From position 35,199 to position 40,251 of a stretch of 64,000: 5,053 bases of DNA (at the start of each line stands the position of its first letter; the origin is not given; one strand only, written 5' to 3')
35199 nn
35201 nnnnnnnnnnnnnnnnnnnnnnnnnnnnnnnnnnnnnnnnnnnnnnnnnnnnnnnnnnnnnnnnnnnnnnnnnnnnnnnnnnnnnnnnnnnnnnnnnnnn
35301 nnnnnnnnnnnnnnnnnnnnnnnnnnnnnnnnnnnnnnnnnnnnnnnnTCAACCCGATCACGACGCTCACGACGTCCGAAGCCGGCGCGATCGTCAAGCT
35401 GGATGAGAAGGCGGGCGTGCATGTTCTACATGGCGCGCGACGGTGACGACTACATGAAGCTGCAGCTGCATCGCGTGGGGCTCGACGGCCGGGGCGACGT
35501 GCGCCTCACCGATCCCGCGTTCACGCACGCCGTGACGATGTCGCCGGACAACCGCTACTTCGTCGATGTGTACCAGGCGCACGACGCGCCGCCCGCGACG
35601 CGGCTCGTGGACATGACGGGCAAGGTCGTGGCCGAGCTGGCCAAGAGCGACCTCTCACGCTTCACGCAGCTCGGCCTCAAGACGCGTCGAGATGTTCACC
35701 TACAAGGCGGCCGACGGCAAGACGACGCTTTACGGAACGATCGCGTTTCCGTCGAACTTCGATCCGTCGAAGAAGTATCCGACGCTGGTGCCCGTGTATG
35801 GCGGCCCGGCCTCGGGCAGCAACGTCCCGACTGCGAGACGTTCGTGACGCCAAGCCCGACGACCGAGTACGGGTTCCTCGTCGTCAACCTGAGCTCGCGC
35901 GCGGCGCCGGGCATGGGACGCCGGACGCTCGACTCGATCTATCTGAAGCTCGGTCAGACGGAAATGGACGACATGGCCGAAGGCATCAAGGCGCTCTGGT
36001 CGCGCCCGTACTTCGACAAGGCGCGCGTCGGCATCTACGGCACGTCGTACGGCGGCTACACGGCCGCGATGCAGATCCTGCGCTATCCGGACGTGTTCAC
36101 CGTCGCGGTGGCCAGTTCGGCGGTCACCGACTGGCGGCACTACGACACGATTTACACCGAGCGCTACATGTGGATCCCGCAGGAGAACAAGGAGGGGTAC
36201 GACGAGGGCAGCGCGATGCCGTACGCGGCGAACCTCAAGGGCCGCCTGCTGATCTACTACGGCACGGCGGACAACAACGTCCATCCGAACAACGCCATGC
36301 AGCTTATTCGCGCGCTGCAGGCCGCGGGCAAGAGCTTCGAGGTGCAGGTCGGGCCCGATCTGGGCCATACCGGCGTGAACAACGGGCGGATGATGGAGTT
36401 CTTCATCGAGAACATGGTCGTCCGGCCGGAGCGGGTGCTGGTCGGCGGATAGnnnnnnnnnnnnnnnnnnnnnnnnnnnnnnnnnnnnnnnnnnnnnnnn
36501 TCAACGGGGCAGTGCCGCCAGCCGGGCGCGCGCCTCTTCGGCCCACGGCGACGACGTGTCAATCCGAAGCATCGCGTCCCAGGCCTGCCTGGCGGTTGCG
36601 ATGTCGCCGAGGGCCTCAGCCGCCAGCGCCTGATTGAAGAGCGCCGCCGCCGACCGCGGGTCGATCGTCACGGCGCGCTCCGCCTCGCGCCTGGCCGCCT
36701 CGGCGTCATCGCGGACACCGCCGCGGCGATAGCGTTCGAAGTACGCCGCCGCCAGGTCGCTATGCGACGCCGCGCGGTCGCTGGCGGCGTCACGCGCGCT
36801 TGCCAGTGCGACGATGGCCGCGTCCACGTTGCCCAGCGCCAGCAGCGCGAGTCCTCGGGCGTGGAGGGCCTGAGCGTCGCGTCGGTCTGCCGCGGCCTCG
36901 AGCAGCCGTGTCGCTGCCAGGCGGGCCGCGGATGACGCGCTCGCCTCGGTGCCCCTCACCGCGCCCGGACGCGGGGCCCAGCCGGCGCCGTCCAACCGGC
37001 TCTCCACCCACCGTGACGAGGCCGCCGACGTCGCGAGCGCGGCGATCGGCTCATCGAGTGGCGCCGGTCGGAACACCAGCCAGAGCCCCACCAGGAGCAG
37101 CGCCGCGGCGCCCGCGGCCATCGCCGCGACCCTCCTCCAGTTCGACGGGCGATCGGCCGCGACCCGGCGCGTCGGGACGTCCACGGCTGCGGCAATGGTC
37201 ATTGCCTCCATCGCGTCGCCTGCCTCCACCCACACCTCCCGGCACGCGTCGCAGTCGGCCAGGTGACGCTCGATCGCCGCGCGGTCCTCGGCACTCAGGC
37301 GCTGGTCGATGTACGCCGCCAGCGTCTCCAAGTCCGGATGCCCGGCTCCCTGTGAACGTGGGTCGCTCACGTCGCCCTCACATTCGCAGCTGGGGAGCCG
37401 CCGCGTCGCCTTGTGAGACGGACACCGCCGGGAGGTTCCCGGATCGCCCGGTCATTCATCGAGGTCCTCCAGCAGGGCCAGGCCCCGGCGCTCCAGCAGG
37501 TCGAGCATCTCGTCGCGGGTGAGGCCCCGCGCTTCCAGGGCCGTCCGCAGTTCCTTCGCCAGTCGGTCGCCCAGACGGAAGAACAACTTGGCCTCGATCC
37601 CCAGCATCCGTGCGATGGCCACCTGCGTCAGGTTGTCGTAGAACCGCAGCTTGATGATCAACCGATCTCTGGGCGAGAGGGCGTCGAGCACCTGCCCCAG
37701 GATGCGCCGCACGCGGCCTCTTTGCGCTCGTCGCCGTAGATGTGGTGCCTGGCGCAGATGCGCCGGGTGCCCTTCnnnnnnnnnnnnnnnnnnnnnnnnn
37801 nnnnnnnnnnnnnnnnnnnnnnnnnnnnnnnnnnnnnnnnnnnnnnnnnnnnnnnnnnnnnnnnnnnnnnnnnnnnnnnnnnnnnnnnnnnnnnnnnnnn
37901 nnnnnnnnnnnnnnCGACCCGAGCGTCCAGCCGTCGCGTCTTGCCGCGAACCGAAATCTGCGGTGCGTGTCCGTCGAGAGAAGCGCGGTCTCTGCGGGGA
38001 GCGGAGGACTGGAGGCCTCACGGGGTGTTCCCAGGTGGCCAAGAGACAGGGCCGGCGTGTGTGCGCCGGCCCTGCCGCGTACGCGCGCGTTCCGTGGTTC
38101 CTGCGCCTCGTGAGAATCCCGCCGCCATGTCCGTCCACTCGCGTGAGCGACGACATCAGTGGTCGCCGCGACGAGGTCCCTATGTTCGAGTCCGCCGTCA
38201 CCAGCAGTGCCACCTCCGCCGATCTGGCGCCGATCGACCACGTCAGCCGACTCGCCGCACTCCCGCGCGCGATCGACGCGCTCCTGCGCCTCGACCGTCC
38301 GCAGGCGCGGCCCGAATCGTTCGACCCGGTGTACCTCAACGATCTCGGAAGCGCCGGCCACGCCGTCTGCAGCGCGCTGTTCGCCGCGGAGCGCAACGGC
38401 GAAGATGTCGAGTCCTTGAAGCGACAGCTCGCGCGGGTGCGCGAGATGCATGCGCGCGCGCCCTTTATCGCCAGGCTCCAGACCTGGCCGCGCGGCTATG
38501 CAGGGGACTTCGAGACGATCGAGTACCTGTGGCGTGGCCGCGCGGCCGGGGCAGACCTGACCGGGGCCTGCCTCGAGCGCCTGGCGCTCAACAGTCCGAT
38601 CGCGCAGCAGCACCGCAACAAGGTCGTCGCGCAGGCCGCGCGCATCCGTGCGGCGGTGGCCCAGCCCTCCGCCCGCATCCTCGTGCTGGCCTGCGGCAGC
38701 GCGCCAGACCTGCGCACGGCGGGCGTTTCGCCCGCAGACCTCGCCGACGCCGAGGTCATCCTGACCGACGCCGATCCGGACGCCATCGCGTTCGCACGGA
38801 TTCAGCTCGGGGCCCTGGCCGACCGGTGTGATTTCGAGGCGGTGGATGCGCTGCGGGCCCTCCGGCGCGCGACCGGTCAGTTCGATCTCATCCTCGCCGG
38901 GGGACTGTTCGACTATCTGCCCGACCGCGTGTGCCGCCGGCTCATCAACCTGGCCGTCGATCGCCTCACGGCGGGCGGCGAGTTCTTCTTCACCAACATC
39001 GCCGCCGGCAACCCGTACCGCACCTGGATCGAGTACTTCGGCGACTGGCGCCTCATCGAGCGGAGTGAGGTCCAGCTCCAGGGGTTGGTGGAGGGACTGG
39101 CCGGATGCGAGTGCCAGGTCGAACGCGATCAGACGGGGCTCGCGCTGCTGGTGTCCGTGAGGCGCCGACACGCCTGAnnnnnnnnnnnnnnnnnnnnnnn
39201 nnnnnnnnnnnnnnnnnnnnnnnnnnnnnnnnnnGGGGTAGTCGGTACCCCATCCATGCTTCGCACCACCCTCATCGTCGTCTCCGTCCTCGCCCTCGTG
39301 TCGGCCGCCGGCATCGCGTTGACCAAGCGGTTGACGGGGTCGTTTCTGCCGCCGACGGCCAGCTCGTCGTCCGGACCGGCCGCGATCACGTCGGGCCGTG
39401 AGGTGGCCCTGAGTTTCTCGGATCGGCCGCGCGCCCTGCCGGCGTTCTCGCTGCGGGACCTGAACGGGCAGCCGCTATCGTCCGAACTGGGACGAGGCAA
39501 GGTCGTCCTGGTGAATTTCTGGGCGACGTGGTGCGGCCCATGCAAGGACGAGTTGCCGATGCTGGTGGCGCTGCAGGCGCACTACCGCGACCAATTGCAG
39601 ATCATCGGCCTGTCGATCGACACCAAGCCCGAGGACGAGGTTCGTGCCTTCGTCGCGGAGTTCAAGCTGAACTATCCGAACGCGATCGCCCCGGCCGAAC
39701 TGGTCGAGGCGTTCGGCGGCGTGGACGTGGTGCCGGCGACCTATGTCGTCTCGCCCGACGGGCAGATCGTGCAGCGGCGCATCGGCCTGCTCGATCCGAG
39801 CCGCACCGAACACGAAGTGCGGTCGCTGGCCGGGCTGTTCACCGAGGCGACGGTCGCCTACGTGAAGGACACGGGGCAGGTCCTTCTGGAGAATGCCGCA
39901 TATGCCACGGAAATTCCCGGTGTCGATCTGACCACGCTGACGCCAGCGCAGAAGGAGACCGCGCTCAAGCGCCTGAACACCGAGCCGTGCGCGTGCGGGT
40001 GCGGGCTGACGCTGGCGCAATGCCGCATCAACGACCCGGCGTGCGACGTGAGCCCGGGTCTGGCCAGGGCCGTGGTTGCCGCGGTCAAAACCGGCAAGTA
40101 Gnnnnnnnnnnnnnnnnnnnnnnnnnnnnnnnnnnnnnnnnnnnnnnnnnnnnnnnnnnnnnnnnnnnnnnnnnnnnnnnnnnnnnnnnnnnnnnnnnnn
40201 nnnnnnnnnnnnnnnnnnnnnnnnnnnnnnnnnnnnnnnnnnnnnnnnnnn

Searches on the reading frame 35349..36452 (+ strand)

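Call 46: search_protein_families(library=pfam, proteins=[window:35349-36452:+], max_evalue=0.0001)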
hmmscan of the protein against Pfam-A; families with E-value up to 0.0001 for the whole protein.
window:35349-36452:+ (367 aa): 6 families
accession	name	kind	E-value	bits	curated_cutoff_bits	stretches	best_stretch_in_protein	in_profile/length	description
PF00326.27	Peptidase_S9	-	4.6e-44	150.9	22.6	1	169-346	8-193/213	Prolyl oligopeptidase family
PF02129.25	Peptidase_S15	-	5.7e-08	33.2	23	1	202-278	73-147/262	X-Pro dipeptidyl-peptidase (S15 family)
PF12146.15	Hydrolase_4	-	3.6e-06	26.9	27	0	206-265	59-116/239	Serine aminopeptidase, S33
PF05577.18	Peptidase_S28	-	8e-06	25.4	25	1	204-262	91-150/434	Serine carboxypeptidase S28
PF00756.26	Esterase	-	9.6e-06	26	22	1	227-323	117-209/251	Putative esterase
PF01738.24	DLH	-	6.5e-05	23.1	21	0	206-345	78-191/217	Dienelactone hydrolase family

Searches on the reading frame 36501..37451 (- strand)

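Call 46: search_protein_families(library=pfam, proteins=[window:36501-37451:-], max_evalue=0.0001)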
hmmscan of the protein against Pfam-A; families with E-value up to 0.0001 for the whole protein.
window:36501-37451:- (316 aa): 3 families
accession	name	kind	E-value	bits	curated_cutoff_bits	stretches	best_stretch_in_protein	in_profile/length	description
PF13490.11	zf-HC2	-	8.1e-09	35.9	22.2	1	44-71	8-35/35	Putative zinc-finger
PF13431.12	TPR_17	-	2.9e-07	30.7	24.4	0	258-289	3-34/34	Tetratricopeptide repeat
PF07719.23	TPR_2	-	1.6e-05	25.1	27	0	268-298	1-31/34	Tetratricopeptide repeat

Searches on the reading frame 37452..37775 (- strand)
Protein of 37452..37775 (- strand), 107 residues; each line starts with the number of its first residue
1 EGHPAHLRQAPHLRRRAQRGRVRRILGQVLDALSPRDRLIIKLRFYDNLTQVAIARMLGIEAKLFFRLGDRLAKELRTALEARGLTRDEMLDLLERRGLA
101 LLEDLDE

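Call 48: search_protein_families(library=pfam, proteins=[window:37452-37775:-], max_evalue=0.0001)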
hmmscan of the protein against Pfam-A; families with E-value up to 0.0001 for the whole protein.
window:37452-37775:- (107 aa): 2 families
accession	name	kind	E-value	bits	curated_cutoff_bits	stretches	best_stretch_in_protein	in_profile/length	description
PF04545.22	Sigma70_r4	-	3.4e-10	39.7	24.1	1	29-60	1-32/50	Sigma-70, region 4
PF08281.18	Sigma70_r4_2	-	9.9e-07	28.8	25.7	1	24-60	2-38/54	Sigma-70, region 4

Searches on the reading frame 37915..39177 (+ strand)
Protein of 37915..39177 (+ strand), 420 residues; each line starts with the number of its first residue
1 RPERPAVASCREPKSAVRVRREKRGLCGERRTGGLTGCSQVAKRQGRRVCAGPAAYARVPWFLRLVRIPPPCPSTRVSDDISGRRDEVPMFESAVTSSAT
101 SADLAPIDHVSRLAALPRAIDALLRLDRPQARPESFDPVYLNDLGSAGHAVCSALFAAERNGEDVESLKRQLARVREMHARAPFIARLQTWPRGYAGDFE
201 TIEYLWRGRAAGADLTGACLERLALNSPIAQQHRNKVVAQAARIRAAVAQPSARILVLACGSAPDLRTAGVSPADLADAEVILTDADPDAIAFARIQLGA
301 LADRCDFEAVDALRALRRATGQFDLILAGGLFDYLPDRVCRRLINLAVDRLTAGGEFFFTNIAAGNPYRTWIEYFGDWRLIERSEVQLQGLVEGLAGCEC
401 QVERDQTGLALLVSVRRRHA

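Call 46: search_protein_families(library=pfam, proteins=[window:37915-39177:+], max_evalue=0.0001)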
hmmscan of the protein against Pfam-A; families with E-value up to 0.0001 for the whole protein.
window:37915-39177:+ (420 aa): 2 families
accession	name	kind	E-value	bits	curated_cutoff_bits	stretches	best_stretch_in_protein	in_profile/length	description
PF13649.12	Methyltransf_25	-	1.7e-06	29.1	27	1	255-355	1-97/97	Methyltransferase domain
PF08242.18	Methyltransf_12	-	9e-06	26.8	30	1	273-356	18-97/98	Methyltransferase domain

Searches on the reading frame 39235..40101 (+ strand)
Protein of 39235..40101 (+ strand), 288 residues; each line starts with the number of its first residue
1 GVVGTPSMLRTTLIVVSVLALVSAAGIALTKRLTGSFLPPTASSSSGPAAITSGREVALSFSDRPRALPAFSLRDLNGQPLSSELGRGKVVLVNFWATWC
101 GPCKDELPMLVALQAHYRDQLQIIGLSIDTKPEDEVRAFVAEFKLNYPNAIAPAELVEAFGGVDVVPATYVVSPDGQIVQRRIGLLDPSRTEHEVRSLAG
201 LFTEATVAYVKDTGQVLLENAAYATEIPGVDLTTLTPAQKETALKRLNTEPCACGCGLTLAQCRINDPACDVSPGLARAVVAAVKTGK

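Call 46: search_protein_families(library=pfam, proteins=[window:39235-40101:+], max_evalue=0.0001)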
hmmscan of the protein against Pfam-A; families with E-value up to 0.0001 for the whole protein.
window:39235-40101:+ (288 aa): 4 families
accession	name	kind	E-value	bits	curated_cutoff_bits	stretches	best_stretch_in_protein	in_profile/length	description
PF00578.27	AhpC-TSA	-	2.2e-17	63.6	26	1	67-180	4-123/124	AhpC/TSA family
PF08534.16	Redoxin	-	1.8e-15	57.5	26.6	1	67-187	5-137/148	Redoxin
PF13905.12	Thioredoxin_8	-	3.8e-11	43.6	27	1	88-178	1-94/94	Thioredoxin-like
PF00085.26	Thioredoxin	-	2.5e-09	37.5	23.5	1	88-133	18-63/103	Thioredoxin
